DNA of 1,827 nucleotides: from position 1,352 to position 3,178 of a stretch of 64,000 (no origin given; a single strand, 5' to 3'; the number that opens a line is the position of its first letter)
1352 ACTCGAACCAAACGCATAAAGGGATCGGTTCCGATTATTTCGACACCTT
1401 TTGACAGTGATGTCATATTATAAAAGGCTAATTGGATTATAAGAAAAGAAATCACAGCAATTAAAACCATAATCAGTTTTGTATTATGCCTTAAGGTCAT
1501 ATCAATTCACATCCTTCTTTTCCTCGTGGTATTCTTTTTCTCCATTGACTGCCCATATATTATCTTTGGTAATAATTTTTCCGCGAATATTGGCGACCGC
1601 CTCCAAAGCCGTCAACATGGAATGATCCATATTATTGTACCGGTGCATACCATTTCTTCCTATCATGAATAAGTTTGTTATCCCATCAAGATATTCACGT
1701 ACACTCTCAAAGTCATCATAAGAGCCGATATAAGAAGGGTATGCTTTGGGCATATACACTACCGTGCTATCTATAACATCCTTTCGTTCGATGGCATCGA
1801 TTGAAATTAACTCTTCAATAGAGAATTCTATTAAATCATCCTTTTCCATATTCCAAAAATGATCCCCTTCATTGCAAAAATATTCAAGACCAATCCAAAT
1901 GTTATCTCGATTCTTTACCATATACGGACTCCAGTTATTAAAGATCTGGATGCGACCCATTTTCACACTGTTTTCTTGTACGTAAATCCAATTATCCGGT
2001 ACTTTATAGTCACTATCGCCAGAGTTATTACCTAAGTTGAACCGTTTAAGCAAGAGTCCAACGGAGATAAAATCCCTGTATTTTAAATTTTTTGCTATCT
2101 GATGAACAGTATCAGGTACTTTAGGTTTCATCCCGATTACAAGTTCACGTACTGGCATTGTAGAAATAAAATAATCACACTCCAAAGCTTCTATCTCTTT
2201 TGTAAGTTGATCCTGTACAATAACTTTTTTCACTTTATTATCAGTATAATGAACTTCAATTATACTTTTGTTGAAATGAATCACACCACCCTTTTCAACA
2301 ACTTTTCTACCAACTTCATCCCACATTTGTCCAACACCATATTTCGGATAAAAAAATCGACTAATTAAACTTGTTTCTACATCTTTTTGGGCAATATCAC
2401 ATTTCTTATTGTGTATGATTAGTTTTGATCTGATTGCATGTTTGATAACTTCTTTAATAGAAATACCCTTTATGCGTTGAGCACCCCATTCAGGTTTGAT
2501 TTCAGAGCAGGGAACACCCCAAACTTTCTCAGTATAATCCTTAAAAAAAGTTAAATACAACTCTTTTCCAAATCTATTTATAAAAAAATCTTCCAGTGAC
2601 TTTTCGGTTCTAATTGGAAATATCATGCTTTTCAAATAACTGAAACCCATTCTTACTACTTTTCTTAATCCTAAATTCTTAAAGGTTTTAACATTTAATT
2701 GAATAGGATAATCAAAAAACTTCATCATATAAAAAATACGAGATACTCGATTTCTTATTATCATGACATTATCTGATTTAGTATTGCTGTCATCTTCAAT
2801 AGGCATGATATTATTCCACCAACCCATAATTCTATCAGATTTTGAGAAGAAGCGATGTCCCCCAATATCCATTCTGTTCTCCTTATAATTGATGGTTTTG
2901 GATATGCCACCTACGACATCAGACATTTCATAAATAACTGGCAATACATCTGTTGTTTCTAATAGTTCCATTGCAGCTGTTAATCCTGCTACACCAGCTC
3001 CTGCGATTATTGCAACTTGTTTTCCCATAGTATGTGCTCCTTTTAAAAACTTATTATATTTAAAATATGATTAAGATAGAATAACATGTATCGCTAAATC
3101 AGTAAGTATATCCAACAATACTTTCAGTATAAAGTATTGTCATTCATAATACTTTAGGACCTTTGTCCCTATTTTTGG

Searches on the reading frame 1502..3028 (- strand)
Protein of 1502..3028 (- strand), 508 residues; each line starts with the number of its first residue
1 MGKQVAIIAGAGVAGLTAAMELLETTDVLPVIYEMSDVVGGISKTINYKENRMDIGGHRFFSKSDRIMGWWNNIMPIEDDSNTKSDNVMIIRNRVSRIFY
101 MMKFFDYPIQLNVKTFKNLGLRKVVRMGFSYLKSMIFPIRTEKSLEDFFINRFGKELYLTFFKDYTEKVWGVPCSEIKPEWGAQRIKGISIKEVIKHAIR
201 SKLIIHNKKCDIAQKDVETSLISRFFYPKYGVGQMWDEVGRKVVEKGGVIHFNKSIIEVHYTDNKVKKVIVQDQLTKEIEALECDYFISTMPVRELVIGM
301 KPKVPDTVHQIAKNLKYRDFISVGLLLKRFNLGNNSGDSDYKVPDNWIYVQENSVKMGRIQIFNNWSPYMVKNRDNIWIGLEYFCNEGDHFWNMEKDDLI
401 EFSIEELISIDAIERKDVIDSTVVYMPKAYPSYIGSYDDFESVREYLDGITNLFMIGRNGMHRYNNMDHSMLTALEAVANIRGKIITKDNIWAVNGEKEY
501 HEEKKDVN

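Call 90: search_protein_families(library=pfam, proteins=[window:1502-3028:-], max_evalue=0.01)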
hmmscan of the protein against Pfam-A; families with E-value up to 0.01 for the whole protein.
window:1502-3028:- (508 aa): 3 families
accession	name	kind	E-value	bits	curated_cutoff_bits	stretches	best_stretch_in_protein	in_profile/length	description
PF01593.30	Amino_oxidase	-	2.6e-15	57.1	19.8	1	13-480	1-441/443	Flavin containing amine oxidoreductase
PF13450.12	NAD_binding_8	-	1.1e-07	32.4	21.9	1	8-72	1-66/68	NAD(P)-binding Rossmann-like domain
PF00996.24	GDI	-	0.00067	18.7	23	1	223-285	221-283/436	GDP dissociation inhibitor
